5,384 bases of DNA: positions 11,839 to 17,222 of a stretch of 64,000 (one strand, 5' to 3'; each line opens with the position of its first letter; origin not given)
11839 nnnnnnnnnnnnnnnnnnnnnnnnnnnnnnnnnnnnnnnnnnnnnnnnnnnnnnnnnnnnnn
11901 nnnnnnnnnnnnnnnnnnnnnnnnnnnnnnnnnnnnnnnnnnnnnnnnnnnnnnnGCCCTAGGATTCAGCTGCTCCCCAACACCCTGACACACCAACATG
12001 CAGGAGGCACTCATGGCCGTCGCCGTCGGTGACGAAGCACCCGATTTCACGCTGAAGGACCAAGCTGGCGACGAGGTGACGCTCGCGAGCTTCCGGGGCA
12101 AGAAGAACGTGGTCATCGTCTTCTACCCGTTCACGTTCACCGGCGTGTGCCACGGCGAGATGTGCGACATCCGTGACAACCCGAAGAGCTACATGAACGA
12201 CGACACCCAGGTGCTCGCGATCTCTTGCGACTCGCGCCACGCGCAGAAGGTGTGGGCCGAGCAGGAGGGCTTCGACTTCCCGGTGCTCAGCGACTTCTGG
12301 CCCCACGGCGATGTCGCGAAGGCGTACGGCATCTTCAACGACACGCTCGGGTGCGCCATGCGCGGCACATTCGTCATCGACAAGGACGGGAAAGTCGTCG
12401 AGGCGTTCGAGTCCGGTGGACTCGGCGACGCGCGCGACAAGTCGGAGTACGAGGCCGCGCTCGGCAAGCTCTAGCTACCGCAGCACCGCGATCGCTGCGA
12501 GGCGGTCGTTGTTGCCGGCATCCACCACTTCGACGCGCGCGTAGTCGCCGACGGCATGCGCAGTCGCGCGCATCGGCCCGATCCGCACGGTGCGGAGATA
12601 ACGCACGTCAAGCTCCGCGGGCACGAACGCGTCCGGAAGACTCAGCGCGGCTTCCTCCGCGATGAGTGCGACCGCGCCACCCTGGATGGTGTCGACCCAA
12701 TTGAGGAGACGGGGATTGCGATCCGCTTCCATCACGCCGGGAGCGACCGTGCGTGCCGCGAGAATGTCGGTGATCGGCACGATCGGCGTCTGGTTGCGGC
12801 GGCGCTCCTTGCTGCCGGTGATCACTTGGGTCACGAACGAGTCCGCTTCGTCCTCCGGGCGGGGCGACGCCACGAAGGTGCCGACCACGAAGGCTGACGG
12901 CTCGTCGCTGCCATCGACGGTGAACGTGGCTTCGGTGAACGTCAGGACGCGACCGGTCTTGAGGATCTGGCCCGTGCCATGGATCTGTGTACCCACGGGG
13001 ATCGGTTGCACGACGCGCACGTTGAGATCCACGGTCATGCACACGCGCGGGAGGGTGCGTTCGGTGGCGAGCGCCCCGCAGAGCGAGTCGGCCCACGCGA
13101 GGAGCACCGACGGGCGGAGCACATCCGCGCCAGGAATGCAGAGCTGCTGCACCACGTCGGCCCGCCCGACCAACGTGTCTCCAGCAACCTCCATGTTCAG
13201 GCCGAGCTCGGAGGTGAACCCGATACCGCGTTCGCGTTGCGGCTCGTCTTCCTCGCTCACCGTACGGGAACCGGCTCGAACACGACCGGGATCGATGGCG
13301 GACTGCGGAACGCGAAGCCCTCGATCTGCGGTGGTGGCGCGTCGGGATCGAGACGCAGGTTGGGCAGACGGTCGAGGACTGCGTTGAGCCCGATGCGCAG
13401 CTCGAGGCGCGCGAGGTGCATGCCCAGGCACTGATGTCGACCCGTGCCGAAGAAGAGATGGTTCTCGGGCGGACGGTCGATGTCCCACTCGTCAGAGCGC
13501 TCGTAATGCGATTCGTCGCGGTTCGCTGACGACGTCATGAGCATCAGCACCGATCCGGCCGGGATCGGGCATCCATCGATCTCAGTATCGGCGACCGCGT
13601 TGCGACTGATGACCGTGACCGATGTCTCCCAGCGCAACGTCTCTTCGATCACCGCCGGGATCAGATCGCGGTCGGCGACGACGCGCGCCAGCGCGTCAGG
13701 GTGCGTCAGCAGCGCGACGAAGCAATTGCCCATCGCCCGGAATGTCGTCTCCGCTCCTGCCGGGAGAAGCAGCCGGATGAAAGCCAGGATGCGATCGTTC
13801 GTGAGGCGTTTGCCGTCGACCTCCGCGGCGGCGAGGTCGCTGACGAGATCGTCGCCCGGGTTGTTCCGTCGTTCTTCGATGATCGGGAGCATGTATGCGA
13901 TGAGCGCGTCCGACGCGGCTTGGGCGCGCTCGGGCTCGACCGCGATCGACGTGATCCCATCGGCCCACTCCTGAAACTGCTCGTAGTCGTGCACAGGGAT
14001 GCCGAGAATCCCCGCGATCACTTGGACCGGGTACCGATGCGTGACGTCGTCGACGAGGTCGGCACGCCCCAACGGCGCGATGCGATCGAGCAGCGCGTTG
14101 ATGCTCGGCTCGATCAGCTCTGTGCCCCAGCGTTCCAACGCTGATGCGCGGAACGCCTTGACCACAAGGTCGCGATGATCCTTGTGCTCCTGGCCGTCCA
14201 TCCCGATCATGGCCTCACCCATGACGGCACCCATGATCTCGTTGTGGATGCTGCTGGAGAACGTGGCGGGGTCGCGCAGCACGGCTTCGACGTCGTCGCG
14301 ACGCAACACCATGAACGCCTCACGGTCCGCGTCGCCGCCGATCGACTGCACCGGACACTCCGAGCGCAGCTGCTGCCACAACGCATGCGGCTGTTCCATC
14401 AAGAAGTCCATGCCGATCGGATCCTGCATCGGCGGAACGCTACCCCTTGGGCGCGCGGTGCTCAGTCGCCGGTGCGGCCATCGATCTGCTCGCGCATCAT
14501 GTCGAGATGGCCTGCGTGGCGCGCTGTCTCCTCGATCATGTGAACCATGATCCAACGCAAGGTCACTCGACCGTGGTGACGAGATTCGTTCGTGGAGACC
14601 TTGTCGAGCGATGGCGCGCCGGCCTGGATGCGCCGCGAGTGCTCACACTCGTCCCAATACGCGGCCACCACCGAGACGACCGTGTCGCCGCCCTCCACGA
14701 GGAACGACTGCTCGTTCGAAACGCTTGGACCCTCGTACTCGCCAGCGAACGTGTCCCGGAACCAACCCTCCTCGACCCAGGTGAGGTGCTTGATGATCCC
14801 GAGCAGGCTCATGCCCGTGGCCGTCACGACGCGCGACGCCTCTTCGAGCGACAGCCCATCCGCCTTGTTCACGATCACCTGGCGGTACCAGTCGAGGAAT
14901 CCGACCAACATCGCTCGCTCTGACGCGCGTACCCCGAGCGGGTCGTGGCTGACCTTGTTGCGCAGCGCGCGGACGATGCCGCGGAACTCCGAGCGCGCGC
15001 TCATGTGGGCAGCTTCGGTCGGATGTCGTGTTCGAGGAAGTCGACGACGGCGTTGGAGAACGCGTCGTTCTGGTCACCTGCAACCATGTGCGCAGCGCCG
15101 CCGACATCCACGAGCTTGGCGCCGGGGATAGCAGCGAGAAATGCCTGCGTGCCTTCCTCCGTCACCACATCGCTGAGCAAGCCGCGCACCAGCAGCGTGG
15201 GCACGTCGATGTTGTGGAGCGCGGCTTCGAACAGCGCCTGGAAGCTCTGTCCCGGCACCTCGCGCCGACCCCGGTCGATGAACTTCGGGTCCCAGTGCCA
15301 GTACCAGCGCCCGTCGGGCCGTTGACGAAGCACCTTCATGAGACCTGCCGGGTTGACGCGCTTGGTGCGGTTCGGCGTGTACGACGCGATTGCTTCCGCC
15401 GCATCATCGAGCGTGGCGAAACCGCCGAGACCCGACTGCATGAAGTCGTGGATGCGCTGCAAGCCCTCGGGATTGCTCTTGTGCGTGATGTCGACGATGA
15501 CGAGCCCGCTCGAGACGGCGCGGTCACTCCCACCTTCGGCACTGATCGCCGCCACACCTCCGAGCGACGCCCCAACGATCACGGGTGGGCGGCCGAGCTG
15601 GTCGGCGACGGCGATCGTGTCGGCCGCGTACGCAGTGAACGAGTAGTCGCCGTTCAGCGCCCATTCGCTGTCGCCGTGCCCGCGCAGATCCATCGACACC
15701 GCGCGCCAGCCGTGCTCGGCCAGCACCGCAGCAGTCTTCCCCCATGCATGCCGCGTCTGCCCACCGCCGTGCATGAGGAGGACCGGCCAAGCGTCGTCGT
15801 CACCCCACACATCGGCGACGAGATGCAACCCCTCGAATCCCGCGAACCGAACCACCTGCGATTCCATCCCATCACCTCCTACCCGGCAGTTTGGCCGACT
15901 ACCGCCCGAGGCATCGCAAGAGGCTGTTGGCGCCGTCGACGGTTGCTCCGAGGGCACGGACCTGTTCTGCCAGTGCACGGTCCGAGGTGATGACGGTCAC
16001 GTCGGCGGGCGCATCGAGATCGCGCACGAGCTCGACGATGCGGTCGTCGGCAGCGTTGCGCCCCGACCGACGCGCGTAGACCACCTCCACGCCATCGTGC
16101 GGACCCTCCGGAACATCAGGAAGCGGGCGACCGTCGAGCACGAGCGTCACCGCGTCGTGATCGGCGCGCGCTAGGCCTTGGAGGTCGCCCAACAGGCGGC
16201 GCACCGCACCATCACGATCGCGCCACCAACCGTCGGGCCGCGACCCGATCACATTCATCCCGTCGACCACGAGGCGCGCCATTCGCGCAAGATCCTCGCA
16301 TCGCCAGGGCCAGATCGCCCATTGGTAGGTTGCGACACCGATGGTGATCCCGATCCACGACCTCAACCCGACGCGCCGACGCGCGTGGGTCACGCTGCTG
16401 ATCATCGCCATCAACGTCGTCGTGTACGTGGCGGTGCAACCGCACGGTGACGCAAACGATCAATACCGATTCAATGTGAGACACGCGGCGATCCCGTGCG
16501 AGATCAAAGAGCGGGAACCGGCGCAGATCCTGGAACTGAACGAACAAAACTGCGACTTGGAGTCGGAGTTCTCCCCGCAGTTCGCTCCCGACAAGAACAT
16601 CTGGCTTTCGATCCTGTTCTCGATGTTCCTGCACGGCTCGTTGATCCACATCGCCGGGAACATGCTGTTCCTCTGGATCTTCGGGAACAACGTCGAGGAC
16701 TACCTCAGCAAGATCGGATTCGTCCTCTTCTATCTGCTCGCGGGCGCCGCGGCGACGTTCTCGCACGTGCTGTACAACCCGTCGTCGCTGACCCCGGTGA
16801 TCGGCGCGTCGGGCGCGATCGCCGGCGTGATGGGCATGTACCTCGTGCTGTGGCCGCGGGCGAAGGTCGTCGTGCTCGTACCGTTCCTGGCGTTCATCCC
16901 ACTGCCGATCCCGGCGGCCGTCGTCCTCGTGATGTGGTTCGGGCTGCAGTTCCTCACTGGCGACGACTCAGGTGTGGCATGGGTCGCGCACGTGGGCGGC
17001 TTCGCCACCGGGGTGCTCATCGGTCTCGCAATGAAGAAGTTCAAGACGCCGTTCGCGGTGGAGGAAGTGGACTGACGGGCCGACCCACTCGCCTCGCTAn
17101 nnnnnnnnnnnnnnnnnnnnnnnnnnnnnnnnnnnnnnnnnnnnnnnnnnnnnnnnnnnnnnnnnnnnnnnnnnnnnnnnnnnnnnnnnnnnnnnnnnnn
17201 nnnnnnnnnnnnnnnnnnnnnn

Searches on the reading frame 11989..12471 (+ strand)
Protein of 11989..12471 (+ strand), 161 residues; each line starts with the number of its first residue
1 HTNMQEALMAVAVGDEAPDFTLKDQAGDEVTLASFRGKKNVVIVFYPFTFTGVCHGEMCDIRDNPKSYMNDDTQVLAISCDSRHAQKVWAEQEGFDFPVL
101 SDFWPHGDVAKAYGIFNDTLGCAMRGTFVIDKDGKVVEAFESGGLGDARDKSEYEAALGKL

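Call 47: search_protein_families(library=pfam, proteins=[window:11989-12471:+])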
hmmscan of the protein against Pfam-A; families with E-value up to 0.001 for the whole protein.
window:11989-12471:+ (161 aa): 2 families
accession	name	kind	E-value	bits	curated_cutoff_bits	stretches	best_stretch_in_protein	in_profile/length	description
PF00578.27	AhpC-TSA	-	1.3e-37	128.9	26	1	13-138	1-123/124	AhpC/TSA family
PF08534.16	Redoxin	-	1.6e-29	103.1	26.6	1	13-158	2-148/148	Redoxin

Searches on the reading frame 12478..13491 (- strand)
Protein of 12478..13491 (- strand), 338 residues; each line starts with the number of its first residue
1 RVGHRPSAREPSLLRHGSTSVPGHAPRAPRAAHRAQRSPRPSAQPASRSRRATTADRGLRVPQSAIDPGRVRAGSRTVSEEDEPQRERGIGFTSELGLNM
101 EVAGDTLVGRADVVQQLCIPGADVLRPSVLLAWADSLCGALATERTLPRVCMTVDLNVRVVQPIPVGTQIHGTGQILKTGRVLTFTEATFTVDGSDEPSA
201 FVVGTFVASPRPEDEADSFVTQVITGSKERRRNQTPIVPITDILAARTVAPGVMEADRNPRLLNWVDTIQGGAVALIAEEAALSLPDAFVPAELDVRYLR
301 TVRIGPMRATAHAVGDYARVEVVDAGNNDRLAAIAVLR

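Call 47: search_protein_families(library=pfam, proteins=[window:12478-13491:-])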
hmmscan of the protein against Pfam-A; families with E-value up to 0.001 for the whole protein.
window:12478-13491:- (338 aa): 2 families
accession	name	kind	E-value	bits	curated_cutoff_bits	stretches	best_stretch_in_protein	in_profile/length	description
PF03061.28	4HBT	-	9.6e-10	39.1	20.6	1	129-194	8-74/79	Thioesterase superfamily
PF13622.12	4HBT_3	-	0.00015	22.3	24.3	0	268-324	10-66/83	Acyl-CoA thioesterase N-terminal domain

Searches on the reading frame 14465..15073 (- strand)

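Call 47: search_protein_families(library=pfam, proteins=[window:14465-15073:-])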
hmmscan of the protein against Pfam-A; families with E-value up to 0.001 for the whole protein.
window:14465-15073:- (203 aa): 2 families
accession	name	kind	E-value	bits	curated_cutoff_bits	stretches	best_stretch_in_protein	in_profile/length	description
PF04978.18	MST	-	1.5e-42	146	27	1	55-199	1-149/149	Mycothiol-S-transferase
PF12867.12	DinB_2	-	5.9e-06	27.2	24.8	1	64-189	6-127/128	DinB superfamily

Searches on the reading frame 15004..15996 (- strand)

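Call 47: search_protein_families(library=pfam, proteins=[window:15004-15996:-])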
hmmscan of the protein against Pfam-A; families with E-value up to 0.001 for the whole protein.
window:15004-15996:- (331 aa): 5 families
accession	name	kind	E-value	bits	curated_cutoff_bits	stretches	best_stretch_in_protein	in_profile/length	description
PF12697.13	Abhydrolase_6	-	5.2e-18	66.9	26.3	1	72-314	1-215/217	Alpha/beta hydrolase family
PF00561.26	Abhydrolase_1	-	6.7e-16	59.1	25.8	1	71-148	2-81/245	alpha/beta hydrolase fold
PF12146.15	Hydrolase_4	-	4e-14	52.9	27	1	72-309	7-238/239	Serine aminopeptidase, S33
PF02129.25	Peptidase_S15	-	0.00016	21.9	23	1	57-294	3-251/262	X-Pro dipeptidyl-peptidase (S15 family)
PF08386.16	Abhydrolase_4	-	0.00021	21.8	21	1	263-323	33-93/103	TAP-like protein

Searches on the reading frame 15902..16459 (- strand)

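Call 47: search_protein_families(library=pfam, proteins=[window:15902-16459:-])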
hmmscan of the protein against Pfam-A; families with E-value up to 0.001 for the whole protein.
window:15902-16459:- (186 aa): 1 family
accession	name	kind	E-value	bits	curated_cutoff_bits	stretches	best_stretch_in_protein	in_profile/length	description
PF05991.17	NYN_YacP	-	1e-12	48.8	24.6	1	63-182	1-125/166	YacP-like NYN domain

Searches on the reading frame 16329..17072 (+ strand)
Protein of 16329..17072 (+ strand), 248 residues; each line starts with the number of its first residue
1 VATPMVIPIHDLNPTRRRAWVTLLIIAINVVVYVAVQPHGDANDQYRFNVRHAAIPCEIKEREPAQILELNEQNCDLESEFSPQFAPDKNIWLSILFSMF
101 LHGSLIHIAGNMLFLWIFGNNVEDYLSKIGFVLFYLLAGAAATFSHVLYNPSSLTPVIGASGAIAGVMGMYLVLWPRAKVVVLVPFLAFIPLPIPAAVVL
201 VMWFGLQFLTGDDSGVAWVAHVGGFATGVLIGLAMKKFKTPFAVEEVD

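Call 47: search_protein_families(library=pfam, proteins=[window:16329-17072:+])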
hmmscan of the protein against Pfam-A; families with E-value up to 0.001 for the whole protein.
window:16329-17072:+ (248 aa): 1 family
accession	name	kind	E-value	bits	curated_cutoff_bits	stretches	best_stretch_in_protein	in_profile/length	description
PF01694.28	Rhomboid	-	6.3e-30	104.7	22.6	1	92-235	4-140/143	Rhomboid domain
